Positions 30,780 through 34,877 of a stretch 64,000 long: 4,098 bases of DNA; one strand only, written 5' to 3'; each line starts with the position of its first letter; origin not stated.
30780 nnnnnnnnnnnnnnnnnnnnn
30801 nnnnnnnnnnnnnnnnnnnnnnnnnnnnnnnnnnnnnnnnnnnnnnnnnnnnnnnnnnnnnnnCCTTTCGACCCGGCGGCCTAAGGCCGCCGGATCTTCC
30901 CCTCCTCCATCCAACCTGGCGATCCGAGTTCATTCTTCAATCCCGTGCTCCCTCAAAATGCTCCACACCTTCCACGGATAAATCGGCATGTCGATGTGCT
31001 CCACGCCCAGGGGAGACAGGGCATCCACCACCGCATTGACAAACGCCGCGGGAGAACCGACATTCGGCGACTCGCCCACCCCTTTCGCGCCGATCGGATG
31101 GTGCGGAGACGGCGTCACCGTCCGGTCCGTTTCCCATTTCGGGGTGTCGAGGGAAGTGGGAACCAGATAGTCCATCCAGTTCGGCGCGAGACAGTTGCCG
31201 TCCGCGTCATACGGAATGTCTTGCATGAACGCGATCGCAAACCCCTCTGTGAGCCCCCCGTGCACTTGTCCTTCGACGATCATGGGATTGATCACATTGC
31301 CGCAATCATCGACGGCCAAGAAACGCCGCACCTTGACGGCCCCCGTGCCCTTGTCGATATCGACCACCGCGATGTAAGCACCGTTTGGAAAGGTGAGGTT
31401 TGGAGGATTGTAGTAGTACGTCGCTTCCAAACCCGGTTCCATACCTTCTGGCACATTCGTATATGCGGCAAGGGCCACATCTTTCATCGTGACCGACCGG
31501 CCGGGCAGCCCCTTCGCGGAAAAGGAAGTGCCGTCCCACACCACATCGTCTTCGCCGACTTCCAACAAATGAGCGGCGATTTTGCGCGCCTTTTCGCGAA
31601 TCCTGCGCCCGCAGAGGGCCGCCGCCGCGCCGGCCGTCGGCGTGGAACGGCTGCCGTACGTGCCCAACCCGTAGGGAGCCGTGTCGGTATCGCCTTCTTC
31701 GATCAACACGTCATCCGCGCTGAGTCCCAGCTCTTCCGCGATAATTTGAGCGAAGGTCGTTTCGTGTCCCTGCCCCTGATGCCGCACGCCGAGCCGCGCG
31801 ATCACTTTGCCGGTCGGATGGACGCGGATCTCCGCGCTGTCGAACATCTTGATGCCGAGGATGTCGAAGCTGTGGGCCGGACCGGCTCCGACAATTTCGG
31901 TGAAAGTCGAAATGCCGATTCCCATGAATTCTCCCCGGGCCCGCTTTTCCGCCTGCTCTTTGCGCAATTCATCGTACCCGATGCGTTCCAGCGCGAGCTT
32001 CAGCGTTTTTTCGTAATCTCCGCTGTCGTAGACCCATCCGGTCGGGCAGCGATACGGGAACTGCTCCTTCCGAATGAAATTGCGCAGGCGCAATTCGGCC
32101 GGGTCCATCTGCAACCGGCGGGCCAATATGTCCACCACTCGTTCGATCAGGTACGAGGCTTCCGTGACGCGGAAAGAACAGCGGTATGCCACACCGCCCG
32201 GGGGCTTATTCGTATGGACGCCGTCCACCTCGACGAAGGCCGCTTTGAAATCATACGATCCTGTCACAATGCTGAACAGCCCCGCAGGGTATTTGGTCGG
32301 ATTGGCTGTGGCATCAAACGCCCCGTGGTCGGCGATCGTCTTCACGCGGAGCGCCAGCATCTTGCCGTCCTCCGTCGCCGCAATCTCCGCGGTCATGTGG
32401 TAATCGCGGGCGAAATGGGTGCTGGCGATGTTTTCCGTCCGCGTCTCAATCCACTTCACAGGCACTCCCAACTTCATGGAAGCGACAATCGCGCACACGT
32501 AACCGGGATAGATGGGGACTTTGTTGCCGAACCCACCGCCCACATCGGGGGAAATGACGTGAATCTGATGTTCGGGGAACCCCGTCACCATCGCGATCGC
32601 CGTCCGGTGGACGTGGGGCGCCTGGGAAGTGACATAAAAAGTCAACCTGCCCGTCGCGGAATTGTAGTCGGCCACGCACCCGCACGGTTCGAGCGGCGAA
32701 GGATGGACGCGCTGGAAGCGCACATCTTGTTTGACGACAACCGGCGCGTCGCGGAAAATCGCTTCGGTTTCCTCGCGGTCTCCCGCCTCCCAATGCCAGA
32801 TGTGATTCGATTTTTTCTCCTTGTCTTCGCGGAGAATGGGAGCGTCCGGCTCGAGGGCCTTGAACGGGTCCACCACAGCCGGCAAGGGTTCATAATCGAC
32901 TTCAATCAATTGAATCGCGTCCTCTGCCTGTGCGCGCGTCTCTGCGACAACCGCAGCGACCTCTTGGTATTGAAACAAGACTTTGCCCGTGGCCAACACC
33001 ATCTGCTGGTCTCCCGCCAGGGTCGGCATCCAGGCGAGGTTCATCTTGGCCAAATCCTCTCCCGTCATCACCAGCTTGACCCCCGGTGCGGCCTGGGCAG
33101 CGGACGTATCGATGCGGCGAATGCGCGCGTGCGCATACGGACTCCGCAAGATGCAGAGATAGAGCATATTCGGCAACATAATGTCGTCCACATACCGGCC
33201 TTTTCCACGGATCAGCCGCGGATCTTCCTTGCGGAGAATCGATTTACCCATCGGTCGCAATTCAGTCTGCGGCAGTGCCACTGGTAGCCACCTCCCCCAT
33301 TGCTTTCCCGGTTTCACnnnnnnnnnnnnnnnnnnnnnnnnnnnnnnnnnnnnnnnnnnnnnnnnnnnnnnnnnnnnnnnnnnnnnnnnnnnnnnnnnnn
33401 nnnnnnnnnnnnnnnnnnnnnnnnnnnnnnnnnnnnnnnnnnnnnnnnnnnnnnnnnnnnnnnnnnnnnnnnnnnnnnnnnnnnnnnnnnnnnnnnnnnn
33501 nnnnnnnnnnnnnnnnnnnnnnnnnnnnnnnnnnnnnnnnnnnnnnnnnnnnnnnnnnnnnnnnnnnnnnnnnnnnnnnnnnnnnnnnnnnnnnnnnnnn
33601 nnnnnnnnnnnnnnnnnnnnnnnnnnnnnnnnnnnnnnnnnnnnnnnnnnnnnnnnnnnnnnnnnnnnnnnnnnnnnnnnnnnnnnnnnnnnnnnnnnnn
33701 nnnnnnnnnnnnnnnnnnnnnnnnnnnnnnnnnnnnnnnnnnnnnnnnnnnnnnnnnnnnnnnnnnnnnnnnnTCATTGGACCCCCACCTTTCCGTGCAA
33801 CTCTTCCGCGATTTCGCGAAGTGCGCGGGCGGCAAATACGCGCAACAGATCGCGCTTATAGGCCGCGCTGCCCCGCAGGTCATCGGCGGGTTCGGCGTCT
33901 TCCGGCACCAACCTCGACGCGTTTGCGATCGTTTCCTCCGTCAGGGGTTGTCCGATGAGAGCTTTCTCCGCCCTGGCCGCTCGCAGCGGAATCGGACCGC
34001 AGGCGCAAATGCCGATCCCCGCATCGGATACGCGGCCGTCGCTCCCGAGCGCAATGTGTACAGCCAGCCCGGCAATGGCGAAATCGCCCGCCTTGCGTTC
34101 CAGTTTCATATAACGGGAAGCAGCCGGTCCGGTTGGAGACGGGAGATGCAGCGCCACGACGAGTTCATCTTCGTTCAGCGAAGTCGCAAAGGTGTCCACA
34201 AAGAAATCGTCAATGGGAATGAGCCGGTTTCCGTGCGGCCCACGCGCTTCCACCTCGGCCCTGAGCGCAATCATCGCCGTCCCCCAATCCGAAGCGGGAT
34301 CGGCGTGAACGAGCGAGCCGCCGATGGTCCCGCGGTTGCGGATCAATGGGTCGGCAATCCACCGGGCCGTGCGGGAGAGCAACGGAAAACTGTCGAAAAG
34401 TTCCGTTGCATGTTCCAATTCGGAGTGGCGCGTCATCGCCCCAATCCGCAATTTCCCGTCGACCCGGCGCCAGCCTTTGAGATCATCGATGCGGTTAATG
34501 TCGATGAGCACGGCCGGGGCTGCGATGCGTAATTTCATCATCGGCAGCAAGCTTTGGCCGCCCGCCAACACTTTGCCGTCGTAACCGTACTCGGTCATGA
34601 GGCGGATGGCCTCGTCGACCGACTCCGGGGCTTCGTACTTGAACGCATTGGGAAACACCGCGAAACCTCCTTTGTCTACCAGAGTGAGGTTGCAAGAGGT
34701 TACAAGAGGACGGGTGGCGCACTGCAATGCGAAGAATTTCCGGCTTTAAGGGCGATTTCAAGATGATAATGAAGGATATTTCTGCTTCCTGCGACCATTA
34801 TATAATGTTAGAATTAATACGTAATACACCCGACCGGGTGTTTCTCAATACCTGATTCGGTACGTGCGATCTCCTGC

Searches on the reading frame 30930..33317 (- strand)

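Call 83: search_protein_families(library=pfam, proteins=[window:30930-33317:-], max_evalue=0.00001)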
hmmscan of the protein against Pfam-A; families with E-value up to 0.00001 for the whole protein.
window:30930-33317:- (795 aa): 3 families
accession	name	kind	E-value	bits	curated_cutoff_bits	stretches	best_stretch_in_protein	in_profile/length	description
PF20256.3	MoCoBD_2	-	4.9e-85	285.9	27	1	442-726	2-283/283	Molybdopterin cofactor-binding domain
PF02738.23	MoCoBD_1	-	3.6e-73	246.1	27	1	167-414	4-244/244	Molybdopterin cofactor-binding domain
PF01315.27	Ald_Xan_dh_C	-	1.6e-35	122.2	31.3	1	38-146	2-110/110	Aldehyde oxidase and xanthine dehydrogenase, a/b hammerhead domain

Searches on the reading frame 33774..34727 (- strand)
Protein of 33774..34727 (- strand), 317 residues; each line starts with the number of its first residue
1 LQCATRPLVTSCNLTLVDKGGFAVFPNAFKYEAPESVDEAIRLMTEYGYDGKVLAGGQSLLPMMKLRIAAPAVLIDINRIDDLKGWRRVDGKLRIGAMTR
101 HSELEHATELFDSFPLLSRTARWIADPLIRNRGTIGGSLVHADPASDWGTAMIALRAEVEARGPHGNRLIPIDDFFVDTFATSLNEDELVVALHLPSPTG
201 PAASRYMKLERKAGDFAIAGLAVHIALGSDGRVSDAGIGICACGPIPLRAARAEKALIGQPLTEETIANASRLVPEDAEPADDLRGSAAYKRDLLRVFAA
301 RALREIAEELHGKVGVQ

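Call 83: search_protein_families(library=pfam, proteins=[window:33774-34727:-], max_evalue=0.00001)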
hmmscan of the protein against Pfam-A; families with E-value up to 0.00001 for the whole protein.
window:33774-34727:- (317 aa): 2 families
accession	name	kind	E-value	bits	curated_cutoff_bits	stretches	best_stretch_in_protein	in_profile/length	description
PF00941.27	FAD_binding_5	-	1.5e-50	171.7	27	1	28-197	2-169/170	FAD binding domain in molybdopterin dehydrogenase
PF03450.22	CO_deh_flav_C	-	2.8e-26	92.1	25.5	1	205-305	2-101/102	CO dehydrogenase flavoprotein C-terminal domain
